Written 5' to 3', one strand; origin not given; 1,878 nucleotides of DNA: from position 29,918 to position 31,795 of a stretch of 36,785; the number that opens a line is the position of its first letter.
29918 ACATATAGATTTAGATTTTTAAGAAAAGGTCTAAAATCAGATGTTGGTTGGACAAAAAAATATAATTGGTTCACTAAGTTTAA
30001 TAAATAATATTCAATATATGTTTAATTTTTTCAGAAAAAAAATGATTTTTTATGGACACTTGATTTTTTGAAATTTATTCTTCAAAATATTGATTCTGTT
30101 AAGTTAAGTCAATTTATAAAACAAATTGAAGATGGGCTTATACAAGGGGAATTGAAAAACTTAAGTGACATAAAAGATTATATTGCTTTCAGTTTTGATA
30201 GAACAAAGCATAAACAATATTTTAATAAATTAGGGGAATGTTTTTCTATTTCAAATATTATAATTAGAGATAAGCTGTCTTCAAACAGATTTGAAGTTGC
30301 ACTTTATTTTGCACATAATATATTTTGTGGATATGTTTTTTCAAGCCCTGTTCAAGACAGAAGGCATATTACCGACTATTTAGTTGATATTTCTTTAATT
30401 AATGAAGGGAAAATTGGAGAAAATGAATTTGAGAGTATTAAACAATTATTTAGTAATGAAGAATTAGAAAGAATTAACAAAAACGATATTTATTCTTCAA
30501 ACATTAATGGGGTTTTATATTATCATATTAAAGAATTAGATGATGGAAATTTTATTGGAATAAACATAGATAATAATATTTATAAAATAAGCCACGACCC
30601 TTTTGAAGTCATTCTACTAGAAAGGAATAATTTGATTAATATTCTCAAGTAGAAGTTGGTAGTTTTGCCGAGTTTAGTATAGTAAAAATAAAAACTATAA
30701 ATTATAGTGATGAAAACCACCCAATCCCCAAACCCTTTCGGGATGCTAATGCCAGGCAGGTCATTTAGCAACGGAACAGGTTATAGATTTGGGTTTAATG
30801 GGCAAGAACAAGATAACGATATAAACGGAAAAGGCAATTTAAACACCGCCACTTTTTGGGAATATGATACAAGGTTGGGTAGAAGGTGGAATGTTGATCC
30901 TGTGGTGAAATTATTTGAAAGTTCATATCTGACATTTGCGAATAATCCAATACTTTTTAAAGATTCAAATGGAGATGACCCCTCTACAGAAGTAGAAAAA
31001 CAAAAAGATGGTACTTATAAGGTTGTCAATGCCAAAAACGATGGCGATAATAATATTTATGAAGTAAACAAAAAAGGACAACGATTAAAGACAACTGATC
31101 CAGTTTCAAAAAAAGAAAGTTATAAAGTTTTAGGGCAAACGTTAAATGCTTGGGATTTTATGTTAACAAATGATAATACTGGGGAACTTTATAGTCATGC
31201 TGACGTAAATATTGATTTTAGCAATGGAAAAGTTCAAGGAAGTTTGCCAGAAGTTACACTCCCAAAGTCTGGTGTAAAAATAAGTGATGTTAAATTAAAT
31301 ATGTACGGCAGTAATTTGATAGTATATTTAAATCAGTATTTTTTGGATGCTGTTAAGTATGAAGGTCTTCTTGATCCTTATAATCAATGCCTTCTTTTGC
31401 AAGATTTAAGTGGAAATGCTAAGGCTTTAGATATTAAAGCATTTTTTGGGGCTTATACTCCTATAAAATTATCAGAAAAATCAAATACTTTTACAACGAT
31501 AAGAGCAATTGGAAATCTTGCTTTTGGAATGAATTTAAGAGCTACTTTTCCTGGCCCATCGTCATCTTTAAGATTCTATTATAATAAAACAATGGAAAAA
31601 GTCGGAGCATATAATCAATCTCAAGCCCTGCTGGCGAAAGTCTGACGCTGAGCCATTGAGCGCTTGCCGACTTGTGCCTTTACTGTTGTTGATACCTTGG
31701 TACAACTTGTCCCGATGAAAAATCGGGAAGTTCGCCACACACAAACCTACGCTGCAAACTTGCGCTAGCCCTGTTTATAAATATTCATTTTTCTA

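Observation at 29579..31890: Paired ~90-bp inverted repeats bracket a 2.1-kb recombinase-less cassette between plsX and nrdJ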

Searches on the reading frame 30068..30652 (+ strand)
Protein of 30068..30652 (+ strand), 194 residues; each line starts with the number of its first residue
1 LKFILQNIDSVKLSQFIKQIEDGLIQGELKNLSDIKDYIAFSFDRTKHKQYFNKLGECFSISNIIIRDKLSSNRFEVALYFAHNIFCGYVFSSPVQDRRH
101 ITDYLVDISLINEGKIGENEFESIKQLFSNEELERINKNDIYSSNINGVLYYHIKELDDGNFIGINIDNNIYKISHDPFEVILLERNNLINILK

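Call 7: search_protein_families(library=pfam, proteins=[window:30068-30652:+], max_evalue=0.01)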
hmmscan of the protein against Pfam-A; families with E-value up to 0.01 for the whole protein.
window:30068-30652:+ (194 aa): 0 families

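Call 56: search_protein_families(library=ncbifam, proteins=[window:30068-30652:+], max_evalue=0.1)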
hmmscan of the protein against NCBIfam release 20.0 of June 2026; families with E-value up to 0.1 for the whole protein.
window:30068-30652:+ (194 aa): 0 families
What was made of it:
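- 30068..30652 (+): ORF194 of unknown function. It is possibly shortened at the N-terminus: a T6 run lies at 30064-30069 and an out-of-frame ATG at 30042. No Pfam or NCBIfam hit (calls 7, 56).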

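Call 58: find_homologous_proteins(query=window:30068-30649:+, max_evalue=0.01)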
Query seq(194 aa) (194 aa): 1 proteins with E <= 0.01 among 112 candidates.
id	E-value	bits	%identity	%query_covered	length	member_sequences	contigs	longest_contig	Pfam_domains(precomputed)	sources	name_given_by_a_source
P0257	8.5e-119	412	99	100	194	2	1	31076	-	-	-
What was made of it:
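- No second instance of the cassette or of ORF194 at high identity exists among 5.8 billion proteins (call 58).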

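Call 65: search_protein_representatives(protein=window:30068-30652:+)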
Query: 194 residues. Proteins with E-value up to 0.001 (for the whole library): 175; up to 1e-10: 111; up to 1e-30: 2. The best 150 are listed.
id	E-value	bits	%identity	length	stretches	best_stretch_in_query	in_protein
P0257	2.7e-119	412.1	99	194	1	1-194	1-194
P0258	3.9e-34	134.4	41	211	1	12-193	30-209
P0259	6.2e-28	114.2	37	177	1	16-193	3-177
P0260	2.2e-27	112.4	37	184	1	24-193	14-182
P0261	6.7e-27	110.9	35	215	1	16-187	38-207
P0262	6.1e-26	107.7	35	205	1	14-185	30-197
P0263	1.2e-25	106.7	34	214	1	14-187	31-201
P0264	1.7e-25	106.2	35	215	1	10-192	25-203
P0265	2.2e-25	105.9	37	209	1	12-186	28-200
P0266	6.5e-24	101.1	36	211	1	12-193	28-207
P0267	1.5e-23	100.0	39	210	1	15-193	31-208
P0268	2.1e-23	99.5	31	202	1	11-186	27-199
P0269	1.4e-22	96.7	31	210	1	14-185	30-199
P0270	2.7e-22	95.9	36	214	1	14-194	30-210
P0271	4.0e-22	95.3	35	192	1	5-193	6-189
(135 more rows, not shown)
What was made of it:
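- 30068..30652 (+): 175 distant homologues of about 210 aa (call 65).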

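Call 66: predict_structure(protein=window:30068-30652:+)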
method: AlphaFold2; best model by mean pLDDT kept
length: 194 residues; sequences in the alignment: 1
mean_pLDDT: 44.9   pTM: 0.38
mean pLDDT of the five models: 44.9, 44.5, 43.2, 39.4, 37.6
residues with pLDDT >= 90: 0; 70-90: 20; 50-70: 38; < 50: 136
segments of 3 or more residues with pLDDT < 50: 1-14, 23-112, 158-161, 166-168, 175-194
pLDDT, mean of each block of 10 residues (from residue 1): 35 50 47 37 41 43 33 38 37 34 33 61 74 75 56 55 48 42 25 24
secondary structure, 60 per line:
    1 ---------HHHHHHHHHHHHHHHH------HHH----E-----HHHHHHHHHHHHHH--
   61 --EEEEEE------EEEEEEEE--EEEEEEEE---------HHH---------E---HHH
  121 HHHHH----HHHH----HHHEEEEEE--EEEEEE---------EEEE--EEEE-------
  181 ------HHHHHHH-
elements in order: H10-25 H45-58 E63-68 E75-82 E85-92 H118-125 H130-133 E141-146 E149-154 E164-167 E170-173 H187-193

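Call 69: search_protein_families(library=pfam, alignment_id=A4, max_evalue=0.01)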
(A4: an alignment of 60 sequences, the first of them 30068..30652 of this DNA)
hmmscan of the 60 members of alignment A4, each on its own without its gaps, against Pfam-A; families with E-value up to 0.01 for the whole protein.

A. member 1, window:30068-30652:+ (194 aa): 0 families

B. families by the number of members that match (of 60 scanned): 2 families
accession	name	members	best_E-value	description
PF06106.16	SAUGI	1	0.0082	S. aureus uracil DNA glycosylase inhibitor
PF09346.15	SMI1_KNR4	1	0.0091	SMI1 / KNR4 family (SUKH-1)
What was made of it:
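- Tried and rejected: The family gave no Pfam hit below E=0.008; one of 60 members hit SMI1_KNR4 at E=0.009 (call 69).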

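Call 74: predict_structure(alignment_id=A4)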
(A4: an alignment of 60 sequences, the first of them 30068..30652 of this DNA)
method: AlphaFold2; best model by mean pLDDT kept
length: 194 residues; sequences in the alignment: 60
mean_pLDDT: 94.6   pTM: 0.85
mean pLDDT of the five models: 94.6, 94.3, 94.2, 94.2, 94.0
residues with pLDDT >= 90: 175; 70-90: 19; 50-70: 0; < 50: 0
segments of 3 or more residues with pLDDT < 50: none
pLDDT, mean of each block of 10 residues (from residue 1): 90 94 97 94 98 96 95 94 97 78 91 94 97 96 96 96 98 95 98 96
secondary structure, 60 per line:
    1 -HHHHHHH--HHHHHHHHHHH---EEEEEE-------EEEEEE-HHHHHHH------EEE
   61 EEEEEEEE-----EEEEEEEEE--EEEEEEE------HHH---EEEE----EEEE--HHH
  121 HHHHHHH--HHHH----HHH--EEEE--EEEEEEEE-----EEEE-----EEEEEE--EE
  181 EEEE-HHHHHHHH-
elements in order: H2-8 H11-21 E25-30 E38-43 H45-51 E58-68 E74-82 E85-91 E104-107 E112-115 H118-127 H130-133 E143-146 E149-156 E162-165 E171-176 E179-184 H186-193

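Call 77: fold_search(model_id=the predicted structure, library=pdb)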
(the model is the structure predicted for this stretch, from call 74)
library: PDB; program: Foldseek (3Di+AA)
matches with E <= 10: 596; with E <= 0.001: 0
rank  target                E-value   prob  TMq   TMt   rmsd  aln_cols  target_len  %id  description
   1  8veh_B                1.6e-02  0.16  0.14  0.14  19.3       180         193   14  Crystal structure of outer membrane lipoprotein carrier protein (LolA) from Rickettsia bellii (released 2023-12-27)
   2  9azz_B                7.0e-02  0.11  0.14  0.16  16.0       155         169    9  Crystal structure of outer membrane lipoprotein carrier protein (LolA) from Ehrlichia ruminantium (released 2024-03-20)
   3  9azz_A                8.8e-02  0.21  0.17  0.19  14.9       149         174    7  Crystal structure of outer membrane lipoprotein carrier protein (LolA) from Ehrlichia ruminantium (released 2024-03-20)
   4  3buu_B                9.8e-02  0.13  0.17  0.15  16.3       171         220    8  Crystal structure of LolA superfamily protein NE2245 from Nitrosomonas europaea (released 2008-01-22)
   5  8wfp_A                1.0e-01  0.09  0.17  0.15  20.6       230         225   13  Crystal structure of polo-like kinase(PLK1)PBD in complex with DD-1 (released 2024-09-25)
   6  3rq7_A                1.2e-01  0.09  0.16  0.15  21.8       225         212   12  Polo-like kinase 1 Polo box domain in complex with a C6H5(CH2)8-derivatized peptide inhibitor (released 2011-07-20)
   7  3k44_A                1.2e-01  0.12  0.14  0.17  15.1       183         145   10  Crystal Structure of Drosophila melanogaster Pur-alpha (released 2009-10-27)
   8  3p2w                  1.4e-01  0.08  0.17  0.16  20.1       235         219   12  Unliganded form of Polo-like kinase I Polo-box domain (released 2011-04-27)
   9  9tp6_B                1.4e-01  0.07  0.13  0.11  18.3       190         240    8  Structure of LolA3 from Porphyromonas gingivalis (released 2026-02-18)
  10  4h5x_B                1.5e-01  0.08  0.17  0.16  19.8       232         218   11  human Plk1-PBD with a glycerol bound at the phophopeptide binding site (released 2012-10-03)
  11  8s31_A                1.5e-01  0.08  0.17  0.15  20.6       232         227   12  Crystal structure of human PLK1 Polo-Box Domain in complex with Mis18BP1 (released 2024-08-21)
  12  4z48_A                1.5e-01  0.08  0.14  0.12  18.4       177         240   14  Crystal structure of a DUF1329 family protein (DESPIG_00262) from Desulfovibrio piger ATCC 29098 at 1.75 A resolution (released 2015-04-22)
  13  6mf4                  1.5e-01  0.08  0.17  0.15  21.1       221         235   14  Crystal structure of the polo-box domain of Cdc5 from budding yeast. (released 2020-02-19)
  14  9tpm                  1.7e-01  0.10  0.15  0.13  16.4       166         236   10  Structure of LolB from Porphyromonas gingivalis (released 2026-02-18)
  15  4h71_A                1.7e-01  0.08  0.17  0.15  20.3       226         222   12  Human Plk1-PBD in complex with Poloxime ((E)-4-(hydroxyimino)-2-isopropyl-5-methylcyclohexa-2,5-dienone) (released 2012-10-03)
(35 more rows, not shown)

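Call 78: find_encoding_contigs(protein=P0258, flank=4000, max_places=5)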
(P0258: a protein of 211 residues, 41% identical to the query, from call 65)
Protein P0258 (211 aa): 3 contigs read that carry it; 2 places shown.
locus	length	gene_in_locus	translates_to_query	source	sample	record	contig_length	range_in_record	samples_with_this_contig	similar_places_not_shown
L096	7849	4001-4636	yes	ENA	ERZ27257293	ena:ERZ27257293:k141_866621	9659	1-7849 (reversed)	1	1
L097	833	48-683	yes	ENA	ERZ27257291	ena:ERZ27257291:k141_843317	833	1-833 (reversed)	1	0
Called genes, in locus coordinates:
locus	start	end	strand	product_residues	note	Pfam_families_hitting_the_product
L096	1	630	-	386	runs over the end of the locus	PF02670:DXP_reductoisom, PF08436:DXP_redisom_C, PF13288:DXPR_C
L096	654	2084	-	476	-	PF00361:Proton_antipo_M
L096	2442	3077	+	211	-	PF00702:Hydrolase, PF13419:HAD_2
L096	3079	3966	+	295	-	PF00892:EamA, PF03151:TPT, PF00892:EamA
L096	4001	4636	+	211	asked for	-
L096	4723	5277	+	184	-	PF00588:SpoU_methylase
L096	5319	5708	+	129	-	PF04379:DUF525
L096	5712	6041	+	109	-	PF13699:eCIS_core (weak)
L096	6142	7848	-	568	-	?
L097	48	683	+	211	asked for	-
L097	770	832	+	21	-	?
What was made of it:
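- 30068..30652 (+): The closest homologue sits among housekeeping genes (call 78).
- Tried and rejected: The nearest homologue lies among housekeeping genes (call 78).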

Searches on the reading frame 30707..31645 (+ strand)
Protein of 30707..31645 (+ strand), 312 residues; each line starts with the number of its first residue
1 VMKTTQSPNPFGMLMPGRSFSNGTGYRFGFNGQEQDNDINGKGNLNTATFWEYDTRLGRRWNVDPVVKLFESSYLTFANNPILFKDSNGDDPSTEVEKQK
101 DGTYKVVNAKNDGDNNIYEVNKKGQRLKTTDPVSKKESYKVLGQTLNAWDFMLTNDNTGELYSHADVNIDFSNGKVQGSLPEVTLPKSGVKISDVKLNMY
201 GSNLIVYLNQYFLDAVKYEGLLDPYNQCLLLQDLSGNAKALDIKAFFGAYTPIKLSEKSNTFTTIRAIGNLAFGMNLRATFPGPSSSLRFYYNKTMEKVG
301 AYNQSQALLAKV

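Call 7: search_protein_families(library=pfam, proteins=[window:30707-31645:+], max_evalue=0.01)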
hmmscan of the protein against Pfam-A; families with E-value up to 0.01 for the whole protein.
window:30707-31645:+ (312 aa): 0 families

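Call 31: find_homologous_proteins(query=window:30707-31645:+, max_evalue=0.001)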
Query window:30707-31645:+ (312 aa): 778 proteins with E <= 0.001 among 1400 candidates; the best 120 are listed.
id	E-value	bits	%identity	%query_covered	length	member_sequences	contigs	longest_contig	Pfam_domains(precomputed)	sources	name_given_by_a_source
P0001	7.2e-197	671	100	96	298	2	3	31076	-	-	-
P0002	8.3e-57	211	42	98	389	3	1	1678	-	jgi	jgi:RHS repeat-associated protein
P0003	6.3e-45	172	40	94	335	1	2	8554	-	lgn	-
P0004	1.3e-43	168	38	95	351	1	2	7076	-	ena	-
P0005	7.9e-40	155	82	29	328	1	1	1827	-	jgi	jgi:hypothetical protein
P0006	1.2e-35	141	58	38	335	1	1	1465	-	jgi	-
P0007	1.5e-33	134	50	44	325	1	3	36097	-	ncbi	ncbi:MAG: hypothetical protein WAT52_09300 [Chitinophagales bacterium]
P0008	2.4e-32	131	36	95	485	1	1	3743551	-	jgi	jgi:RHS repeat-associated protein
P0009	6.2e-31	126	34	97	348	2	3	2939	-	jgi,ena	-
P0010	9.1e-31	125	69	27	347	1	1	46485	-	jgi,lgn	jgi:hypothetical protein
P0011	6.6e-30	123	67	30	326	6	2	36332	-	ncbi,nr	ncbi:MAG: hypothetical protein KA802_12865 [Saprospiraceae bacterium]|nr:hypothetical protein [Sapro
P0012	7.1e-30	122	52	40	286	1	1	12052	PF15659.13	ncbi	-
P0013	8.1e-30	122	65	28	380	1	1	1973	-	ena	-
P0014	1.2e-29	122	62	30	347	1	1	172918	-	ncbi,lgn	ncbi:MAG: hypothetical protein R2794_02090 [Chitinophagales bacterium]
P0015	1.3e-29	122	63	30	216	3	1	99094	-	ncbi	ncbi:MAG: hypothetical protein V9F05_06260 [Chitinophagaceae bacterium]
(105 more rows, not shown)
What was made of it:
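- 30685..31625 (+): Orphan Rhs tip (ORF 30707-31645). The conserved 5' module starts at about 30685. The last ~35 codons are lost at the 31625/31626 junction. Homologues named 'RHS repeat-associated protein' (call 31).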

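Call 42: find_encoding_contigs(protein=P0005, flank=10000, max_places=6)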
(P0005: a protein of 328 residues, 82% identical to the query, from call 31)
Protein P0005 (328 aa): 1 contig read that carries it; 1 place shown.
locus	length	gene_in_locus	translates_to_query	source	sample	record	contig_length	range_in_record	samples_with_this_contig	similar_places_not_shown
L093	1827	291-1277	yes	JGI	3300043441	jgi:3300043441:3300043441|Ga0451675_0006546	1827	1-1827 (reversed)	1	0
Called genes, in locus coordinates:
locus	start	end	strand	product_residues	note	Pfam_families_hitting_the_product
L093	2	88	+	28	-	?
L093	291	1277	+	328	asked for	-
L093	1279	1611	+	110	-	-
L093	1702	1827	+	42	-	?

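Call 43: find_encoding_contigs(protein=P0010, flank=10000, max_places=6)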
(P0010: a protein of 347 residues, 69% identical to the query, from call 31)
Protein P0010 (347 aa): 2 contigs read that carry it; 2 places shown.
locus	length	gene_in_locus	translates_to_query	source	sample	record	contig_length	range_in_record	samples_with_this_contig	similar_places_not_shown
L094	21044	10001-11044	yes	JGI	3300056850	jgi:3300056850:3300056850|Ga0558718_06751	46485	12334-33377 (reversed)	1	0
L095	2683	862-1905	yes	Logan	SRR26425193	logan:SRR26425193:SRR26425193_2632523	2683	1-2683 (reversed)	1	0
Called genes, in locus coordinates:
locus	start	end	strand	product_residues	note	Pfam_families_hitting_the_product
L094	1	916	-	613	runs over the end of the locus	PF01566:Nramp, PF00582:Usp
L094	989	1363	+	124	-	PF13472:Lipase_GDSL_2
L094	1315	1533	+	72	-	-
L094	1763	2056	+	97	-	-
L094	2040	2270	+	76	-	PF00291:PALP (weak)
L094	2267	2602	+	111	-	-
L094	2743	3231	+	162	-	PF00014:Kunitz_BPTI (weak)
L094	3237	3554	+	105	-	PF00801:PKD (weak)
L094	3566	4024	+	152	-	-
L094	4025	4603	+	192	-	PF07638:Sigma70_ECF (weak), PF04542:Sigma70_r2, PF08281:Sigma70_r4_2, PF04545:Sigma70_r4 (weak)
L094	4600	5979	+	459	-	-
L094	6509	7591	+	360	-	-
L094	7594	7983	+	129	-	-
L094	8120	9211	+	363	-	-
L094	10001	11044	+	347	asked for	-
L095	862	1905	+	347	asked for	-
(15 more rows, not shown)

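Call 56: search_protein_families(library=ncbifam, proteins=[window:30707-31645:+], max_evalue=0.1)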
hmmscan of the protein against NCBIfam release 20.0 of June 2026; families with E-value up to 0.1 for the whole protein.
window:30707-31645:+ (312 aa): 1 family
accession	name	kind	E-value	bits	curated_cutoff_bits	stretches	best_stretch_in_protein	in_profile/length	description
TIGR03696.1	Rhs_assc_core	domain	0.0002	21.8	32.5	1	10-89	3-75/76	RHS repeat-associated core domain-containing protein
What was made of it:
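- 30685..31625 (+): Weak TIGR03696 hit (call 56).
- On Rhs orphan toxin module: TIGR03696 hit at E=2e-4, below the curated cut-off (call 56).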
